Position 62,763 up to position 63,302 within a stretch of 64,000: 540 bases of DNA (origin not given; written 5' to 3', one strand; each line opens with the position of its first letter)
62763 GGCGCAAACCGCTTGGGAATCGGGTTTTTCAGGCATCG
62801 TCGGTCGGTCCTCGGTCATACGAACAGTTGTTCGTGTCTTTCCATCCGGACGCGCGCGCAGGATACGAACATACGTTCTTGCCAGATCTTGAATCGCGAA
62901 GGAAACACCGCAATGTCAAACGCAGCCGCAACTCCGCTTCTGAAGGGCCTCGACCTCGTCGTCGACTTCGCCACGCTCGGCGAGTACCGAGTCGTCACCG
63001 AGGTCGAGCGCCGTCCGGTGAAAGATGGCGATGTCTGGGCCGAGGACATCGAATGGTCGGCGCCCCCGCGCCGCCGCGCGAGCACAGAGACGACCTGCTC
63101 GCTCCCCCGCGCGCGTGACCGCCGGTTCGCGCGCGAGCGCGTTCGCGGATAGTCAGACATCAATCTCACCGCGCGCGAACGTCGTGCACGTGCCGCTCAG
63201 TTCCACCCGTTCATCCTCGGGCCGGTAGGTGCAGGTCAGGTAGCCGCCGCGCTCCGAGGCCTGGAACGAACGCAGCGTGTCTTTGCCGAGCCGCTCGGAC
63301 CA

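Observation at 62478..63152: Two LexA boxes between divergent small unknown genes next to murA: candidate uncharacterised SOS module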

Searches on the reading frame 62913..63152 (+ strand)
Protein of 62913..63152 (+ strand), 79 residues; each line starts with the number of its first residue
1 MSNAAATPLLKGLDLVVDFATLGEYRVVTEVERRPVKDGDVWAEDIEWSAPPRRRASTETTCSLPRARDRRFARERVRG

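Call 8: search_protein_families(library=pfam, proteins=[window:62913-63152:+], max_evalue=1)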
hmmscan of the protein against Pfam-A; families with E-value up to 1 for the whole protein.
window:62913-63152:+ (79 aa): 0 families

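Call 9: search_protein_families(library=ncbifam, proteins=[window:62913-63152:+], max_evalue=1)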
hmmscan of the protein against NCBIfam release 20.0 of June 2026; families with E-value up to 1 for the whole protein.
window:62913-63152:+ (79 aa): 0 families

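Call 11: find_homologous_proteins(query=window:62913-63152:+, max_evalue=0.01)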
Query window:62913-63152:+ (79 aa): 46 proteins with E <= 0.01 among 46 candidates.
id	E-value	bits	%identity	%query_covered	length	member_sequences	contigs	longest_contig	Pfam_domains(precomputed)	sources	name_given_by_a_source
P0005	6.7e-45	168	100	100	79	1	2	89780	-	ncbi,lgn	-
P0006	7.8e-38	145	85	82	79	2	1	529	-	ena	-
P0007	6.9e-25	104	71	90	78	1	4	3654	-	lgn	-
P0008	4.1e-24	102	63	100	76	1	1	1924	-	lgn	-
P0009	1.1e-23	100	65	100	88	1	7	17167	-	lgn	-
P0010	1.9e-23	99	65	100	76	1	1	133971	-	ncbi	ncbi:MAG: hypothetical protein QM648_00840 [Solirubrobacterales bacterium]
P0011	1.1e-22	97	63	100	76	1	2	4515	-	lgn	-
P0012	1.1e-22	97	61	72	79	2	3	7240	-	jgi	jgi:hypothetical protein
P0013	8.0e-22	94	66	100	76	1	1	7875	-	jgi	jgi:hypothetical protein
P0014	2.0e-21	93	62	100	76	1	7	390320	-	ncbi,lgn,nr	ncbi:MAG: hypothetical protein HYX29_08135 [Solirubrobacterales bacterium]|nr:hypothetical protein [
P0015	4.4e-21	92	62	100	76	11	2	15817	-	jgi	-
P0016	5.3e-21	92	58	100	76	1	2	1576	-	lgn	-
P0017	8.5e-21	91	66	90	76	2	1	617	-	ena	-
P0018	1.0e-20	91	61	100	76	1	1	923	-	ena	-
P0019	1.3e-20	90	63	100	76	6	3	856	-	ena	-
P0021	5.7e-20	88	62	100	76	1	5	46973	-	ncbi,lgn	ncbi:MAG: hypothetical protein ACSLFF_03985 [Solirubrobacterales bacterium]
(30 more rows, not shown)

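Call 15: find_related_loci(query=A1, collection=genome_contigs, flank=10000)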
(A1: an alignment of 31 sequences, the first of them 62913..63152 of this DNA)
Query A1 (79 aa) in genome_contigs; peptide patterns used: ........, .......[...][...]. (x = any residue, [..] = any of these).
599 stretches matched a pattern (row limit reached: there are more); 56 encode a relative of the query (tblastn E <= 1e-3); 56 distinct loci.
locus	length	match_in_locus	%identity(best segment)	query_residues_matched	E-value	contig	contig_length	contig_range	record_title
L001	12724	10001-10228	65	1-79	5e-28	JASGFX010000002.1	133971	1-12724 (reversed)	MAG: Solirubrobacterales bacterium isolate 5H129 JMF-2111-06-0005.hyb.bin.129_1, whole genome shotgun sequence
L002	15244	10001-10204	69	9-79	6e-27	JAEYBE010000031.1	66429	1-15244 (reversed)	MAG: Actinomycetes bacterium isolate OH_HDB_62 k127_1445409, whole genome shotgun sequence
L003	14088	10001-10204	66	9-79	5e-26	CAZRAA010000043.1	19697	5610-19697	MAG TPA_asm: uncultured Thermoleophilaceae bacterium isolate SRP192515_co1_83 genome assembly, contig: NODE_2564_length_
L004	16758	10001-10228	62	1-79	2e-24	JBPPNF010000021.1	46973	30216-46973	MAG: Solirubrobacterales bacterium isolate BIOS2019_out_002 k131_1061808, whole genome shotgun sequence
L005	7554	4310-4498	61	9-74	5e-22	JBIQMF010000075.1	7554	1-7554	MAG: Solirubrobacterales bacterium isolate mag.17g NODE_4934_length_7554, whole genome shotgun sequence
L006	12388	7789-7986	55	9-77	1e-20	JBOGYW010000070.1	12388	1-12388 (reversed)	MAG: Solirubrobacterales bacterium isolate SE1528_metabat2.bin.1 NODE_72_length_12388_cov_1.260419, whole genome shotgun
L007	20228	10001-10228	51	3-78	7e-19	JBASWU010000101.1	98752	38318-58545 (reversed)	MAG: Solirubrobacterales bacterium isolate MFD03231_ilm_asm_bin24 k127_65426, whole genome shotgun sequence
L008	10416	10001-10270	43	3-78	8e-18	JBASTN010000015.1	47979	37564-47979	MAG: Solirubrobacterales bacterium isolate MFD03232_ilm_asm_bin24 k127_352507, whole genome shotgun sequence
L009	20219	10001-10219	58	9-79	5e-21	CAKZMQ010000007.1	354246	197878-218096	MAG TPA_asm: uncultured Solirubrobacterales bacterium isolate ERR2094170_bin.5_CONCOCT_v1.1_MAG genome assembly, contig:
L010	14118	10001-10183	54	19-79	8e-13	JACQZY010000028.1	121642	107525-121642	MAG: Actinomycetota bacterium isolate NC_groundwater_1579_Pr3_B-0.1um_64_21 SR-2_scaffold_141_4173115, whole genome shot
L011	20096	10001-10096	59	9-36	6e-6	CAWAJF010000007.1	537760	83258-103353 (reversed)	MAG: uncultured Solirubrobacterales bacterium isolate MFD02416.bin.1.9 genome assembly, contig: contig_63018, whole geno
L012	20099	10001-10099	58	9-37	5e-6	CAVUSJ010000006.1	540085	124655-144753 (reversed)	MAG: uncultured Solirubrobacterales bacterium isolate MFD06085.bin.1.170 genome assembly, contig: contig_29467, whole ge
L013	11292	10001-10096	59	9-36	9e-6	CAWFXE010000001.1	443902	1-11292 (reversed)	MAG: uncultured Solirubrobacterales bacterium isolate MFD04944.bin.2.200 genome assembly, contig: contig_14629, whole ge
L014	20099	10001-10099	55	9-37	1e-5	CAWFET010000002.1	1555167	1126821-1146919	MAG: uncultured Solirubrobacterales bacterium isolate MFD00822.bin.1.76 genome assembly, contig: contig_43789, whole gen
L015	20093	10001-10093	56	5-36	1e-5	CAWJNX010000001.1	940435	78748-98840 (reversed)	MAG: uncultured Solirubrobacterales bacterium isolate MFD02840.bin.2.166 genome assembly, contig: contig_12929, whole ge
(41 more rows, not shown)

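Call 27: predict_structure(alignment_id=A1)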
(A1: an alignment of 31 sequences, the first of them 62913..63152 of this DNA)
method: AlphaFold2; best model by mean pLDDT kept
length: 79 residues; sequences in the alignment: 31
mean_pLDDT: 63.6   pTM: 0.21
mean pLDDT of the five models: 63.6, 62.8, 62.3, 61.2, 54.5
residues with pLDDT >= 90: 0; 70-90: 28; 50-70: 35; < 50: 16
segments of 3 or more residues with pLDDT < 50: 1-4, 12-19
pLDDT, mean of each block of 10 residues (from residue 1): 47 49 54 72 71 61 77 80
secondary structure, 60 per line:
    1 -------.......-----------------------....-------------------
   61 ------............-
elements in order: H8-14 H38-41 H67-78

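Call 28: search_protein_representatives(alignment_id=A1)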
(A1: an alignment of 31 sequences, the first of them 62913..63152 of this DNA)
Query: 31 sequences, 88 profile positions. Proteins with E-value up to 0.001 (for the whole library): 28; up to 1e-10: 21; up to 1e-30: 0. The best 28 are listed.
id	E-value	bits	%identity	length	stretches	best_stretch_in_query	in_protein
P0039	5.0e-28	112.7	-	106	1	14-88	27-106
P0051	5.3e-28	112.6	-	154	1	11-87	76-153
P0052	2.7e-27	110.3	-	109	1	9-81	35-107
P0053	4.6e-27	109.6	-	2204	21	15-43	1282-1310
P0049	3.5e-26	106.8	-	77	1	18-88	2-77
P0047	5.2e-26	106.2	-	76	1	14-86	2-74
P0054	5.7e-26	106.1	-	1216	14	15-43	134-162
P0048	6.0e-26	106.0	-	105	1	8-88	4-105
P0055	8.1e-25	102.4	-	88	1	13-88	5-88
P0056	4.4e-23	96.9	-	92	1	13-87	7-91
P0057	8.4e-21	89.5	-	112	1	13-88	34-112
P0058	1.0e-20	89.3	-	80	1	15-87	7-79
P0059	1.1e-19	86.0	-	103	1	19-87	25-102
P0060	4.3e-19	84.1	-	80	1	13-79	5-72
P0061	6.2e-19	83.6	-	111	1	13-87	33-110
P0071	1.6e-05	40.5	-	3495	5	26-39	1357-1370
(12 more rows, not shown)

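Call 30: find_encoding_contigs(protein=window:62913-63152:+, flank=10000, max_places=4)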
Protein window:62913-63152:+ (79 aa): 2 contigs read that carry it; 1 place shown.
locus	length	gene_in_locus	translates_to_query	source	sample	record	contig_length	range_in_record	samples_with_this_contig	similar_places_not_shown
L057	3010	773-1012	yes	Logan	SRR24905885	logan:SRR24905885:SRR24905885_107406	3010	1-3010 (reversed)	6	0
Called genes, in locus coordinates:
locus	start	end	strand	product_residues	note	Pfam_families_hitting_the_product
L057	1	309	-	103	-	?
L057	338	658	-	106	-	-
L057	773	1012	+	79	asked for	-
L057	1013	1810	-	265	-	PF02567:PhzC-PhzF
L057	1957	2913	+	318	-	PF11790:Glyco_hydro_cc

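Call 37: search_protein_families(library=pfam, proteins=[L011:4147-5373:+, L011:5452-9252:+, L011:9249-9797:-, L011:1410-1742:-], max_evalue=0.1)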
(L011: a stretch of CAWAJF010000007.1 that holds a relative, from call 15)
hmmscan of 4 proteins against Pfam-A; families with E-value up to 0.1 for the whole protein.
L011:4147-5373:+ (408 aa): 2 families
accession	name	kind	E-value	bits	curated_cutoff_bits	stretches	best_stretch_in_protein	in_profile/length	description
PF00817.25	IMS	-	2.8e-12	47.2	23.2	1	42-160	24-146/148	impB/mucB/samB family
PF11799.13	IMS_C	-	0.003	18.4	20.7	1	252-354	4-108/109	impB/mucB/samB family C-terminal domain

L011:5452-9252:+ (1266 aa): 5 families
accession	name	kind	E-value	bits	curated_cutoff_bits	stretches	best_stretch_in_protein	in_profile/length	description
PF07733.18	DNA_pol3_alpha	-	1.4e-63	215.4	23.9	1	391-660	3-260/260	Bacterial DNA polymerase III alpha NTPase domain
PF17657.6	DNA_pol3_finger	-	8.9e-50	168.7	22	1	663-832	1-164/166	Bacterial DNA polymerase III alpha subunit finger domain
PF02811.25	PHP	-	5.3e-34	118.4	26.4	1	71-253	1-163/164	PHP domain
PF14579.12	HHH_6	-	5.5e-15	55.8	25.6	1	907-996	1-83/90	Helix-hairpin-helix motif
PF01336.31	tRNA_anti-codon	-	3.1e-05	24.3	27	1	1120-1192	3-74/75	OB-fold nucleic acid binding domain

L011:9249-9797:- (182 aa): 11 families
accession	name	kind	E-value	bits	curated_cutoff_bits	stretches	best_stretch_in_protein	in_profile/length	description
PF06821.19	Ser_hydrolase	-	2.8e-09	37.6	22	1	45-166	34-154/172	Serine hydrolase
PF12697.13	Abhydrolase_6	-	5.7e-09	37.4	26.3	1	22-116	15-110/217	Alpha/beta hydrolase family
PF00561.26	Abhydrolase_1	-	4.6e-07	30.2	25.8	1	66-101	69-102/245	alpha/beta hydrolase fold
PF12146.15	Hydrolase_4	-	0.00012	21.9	27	1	67-108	77-116/239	Serine aminopeptidase, S33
PF00756.26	Esterase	-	0.0024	18.1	22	1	68-117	117-169/251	Putative esterase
PF07819.20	PGAP1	-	0.014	15.6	24.3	1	65-103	90-129/233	PGAP1-like alpha/beta domain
PF01738.24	DLH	-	0.015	15.4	21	1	64-168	95-189/217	Dienelactone hydrolase family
PF02230.22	Abhydrolase_2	-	0.03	14.6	23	0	66-155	105-185/217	Phospholipase/Carboxylesterase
PF00975.26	Thioesterase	-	0.036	14.7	26.4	1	60-86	58-86/226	Thioesterase domain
PF12695.13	Abhydrolase_5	-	0.039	14.2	27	1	67-98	58-86/164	Alpha/beta hydrolase family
PF01764.32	Lipase_3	-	0.059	13.7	22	1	67-81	64-78/140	Lipase (class 3)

L011:1410-1742:- (110 aa): 9 families
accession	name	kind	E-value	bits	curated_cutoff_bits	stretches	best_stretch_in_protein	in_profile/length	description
PF24461.1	DUF7576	-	9.1e-05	22.7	27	1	53-103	8-59/60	Family of unknown function (DUF7576)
PF13240.11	Zn_Ribbon_1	-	9.9e-05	22.5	25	2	5-19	1-15/23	zinc-ribbon domain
PF25207.1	DUF7837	-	0.0071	16.8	27.8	0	66-80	8-22/47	Domain of unknown function (DUF7837)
PF13248.11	Zn_ribbon_3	-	0.0091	15.9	27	0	59-73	12-26/26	zinc-ribbon domain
PF24333.1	DUF7501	-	0.034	14.8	27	0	62-86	9-33/58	Family of unknown function (DUF7501)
PF14803.11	Zn_ribbon_Nudix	-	0.037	14.4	25.6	0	66-74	3-11/34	Nudix N-terminal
PF06467.20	zf-FCS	-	0.054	13.8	22.4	0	66-95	7-32/39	MYM-type Zinc finger with FCS sequence motif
PF12773.13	DZR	-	0.067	13.8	27.3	0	59-74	8-23/45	Double zinc ribbon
PF24441.1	DUF7560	-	0.088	13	27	0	63-77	27-41/44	Family of unknown function (DUF7560)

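Call 47: list_cluster_members(proteins=[P0005, P0014, P0010, P0021])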
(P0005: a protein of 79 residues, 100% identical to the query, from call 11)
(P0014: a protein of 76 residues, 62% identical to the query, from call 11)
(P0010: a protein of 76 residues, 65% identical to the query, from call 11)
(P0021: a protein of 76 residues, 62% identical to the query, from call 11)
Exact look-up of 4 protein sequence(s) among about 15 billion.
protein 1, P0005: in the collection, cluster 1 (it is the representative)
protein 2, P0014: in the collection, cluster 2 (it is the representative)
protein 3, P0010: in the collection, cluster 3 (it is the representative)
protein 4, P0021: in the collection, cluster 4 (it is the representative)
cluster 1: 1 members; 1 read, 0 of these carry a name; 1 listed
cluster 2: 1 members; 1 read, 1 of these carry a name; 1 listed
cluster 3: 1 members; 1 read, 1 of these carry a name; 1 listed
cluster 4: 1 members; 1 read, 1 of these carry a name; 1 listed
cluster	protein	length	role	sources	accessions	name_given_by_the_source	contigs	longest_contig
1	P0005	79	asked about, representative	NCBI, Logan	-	-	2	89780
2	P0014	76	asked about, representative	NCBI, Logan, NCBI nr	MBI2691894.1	MAG: hypothetical protein HYX29_08135 [Solirubrobacterales bacterium] | hypothetical protein [Solirubrobacterales bacterium]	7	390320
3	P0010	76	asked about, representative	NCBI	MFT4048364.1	MAG: hypothetical protein QM648_00840 [Solirubrobacterales bacterium]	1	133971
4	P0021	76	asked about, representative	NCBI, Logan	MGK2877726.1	MAG: hypothetical protein ACSLFF_03985 [Solirubrobacterales bacterium]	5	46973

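Call 48: find_homologous_proteins(query=A3, max_evalue=1e-20)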
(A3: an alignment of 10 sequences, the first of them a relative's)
Query A3 (10 sequences) (419 aa, profile of the alignment): 6606 proteins with E <= 1e-20 among 8000 candidates; the best 120 are listed.
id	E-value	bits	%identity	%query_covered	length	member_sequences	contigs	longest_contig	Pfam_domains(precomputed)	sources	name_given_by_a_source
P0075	8.0e-196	669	80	98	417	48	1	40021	PF00817.26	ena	-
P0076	6.7e-195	666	79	98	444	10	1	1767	PF00817.26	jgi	jgi:protein ImuB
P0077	9.6e-194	662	79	98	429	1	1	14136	PF00817.26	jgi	jgi:protein ImuB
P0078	1.9e-193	661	76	99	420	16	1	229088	PF00817.26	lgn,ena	-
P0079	1.5e-192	658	79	98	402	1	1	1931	PF00817.26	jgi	jgi:protein ImuB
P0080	1.6e-192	658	80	98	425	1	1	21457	PF00817.26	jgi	jgi:nucleotidyltransferase/DNA polymerase involved in DNA repair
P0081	1.1e-191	655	77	98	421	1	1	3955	PF00817.26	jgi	jgi:protein ImuB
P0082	1.1e-191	655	79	98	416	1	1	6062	PF00817.26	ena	-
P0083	1.9e-191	654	78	98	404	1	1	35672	PF00817.26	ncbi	ncbi:MAG: hypothetical protein AABM66_07435 [Actinomycetota bacterium]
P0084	1.5e-190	652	100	98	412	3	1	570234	PF00817.26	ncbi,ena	-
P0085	1.6e-190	651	77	100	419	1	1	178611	PF00817.26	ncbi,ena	-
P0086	3.3e-190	650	79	98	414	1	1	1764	PF00817.26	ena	-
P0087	5.1e-190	650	79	98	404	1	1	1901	PF00817.26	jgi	jgi:protein ImuB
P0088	8.4e-190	649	78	100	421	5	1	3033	PF00817.26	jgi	-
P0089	1.7e-189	648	61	98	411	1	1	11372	PF00817.26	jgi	jgi:protein ImuB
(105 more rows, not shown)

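Call 51: search_solved_structures(query=A1, max_evalue=1)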
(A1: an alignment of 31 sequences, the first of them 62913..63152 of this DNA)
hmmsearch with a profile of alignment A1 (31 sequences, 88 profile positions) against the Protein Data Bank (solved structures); distinct sequences matched with E-value up to 1: 2.
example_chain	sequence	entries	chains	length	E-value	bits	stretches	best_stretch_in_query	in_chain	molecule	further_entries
6nrq_A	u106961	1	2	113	0.1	15.5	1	32-73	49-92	Defective proboscis extension response 10, isoform A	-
5eo9_A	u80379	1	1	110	0.65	12.9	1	30-73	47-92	Dpr6, isoform C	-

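Call 52: search_protein_families(library=padloc, proteins=[window:62913-63152:+], max_evalue=1)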
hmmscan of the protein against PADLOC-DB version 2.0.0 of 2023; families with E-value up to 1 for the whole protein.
window:62913-63152:+ (79 aa): 0 families
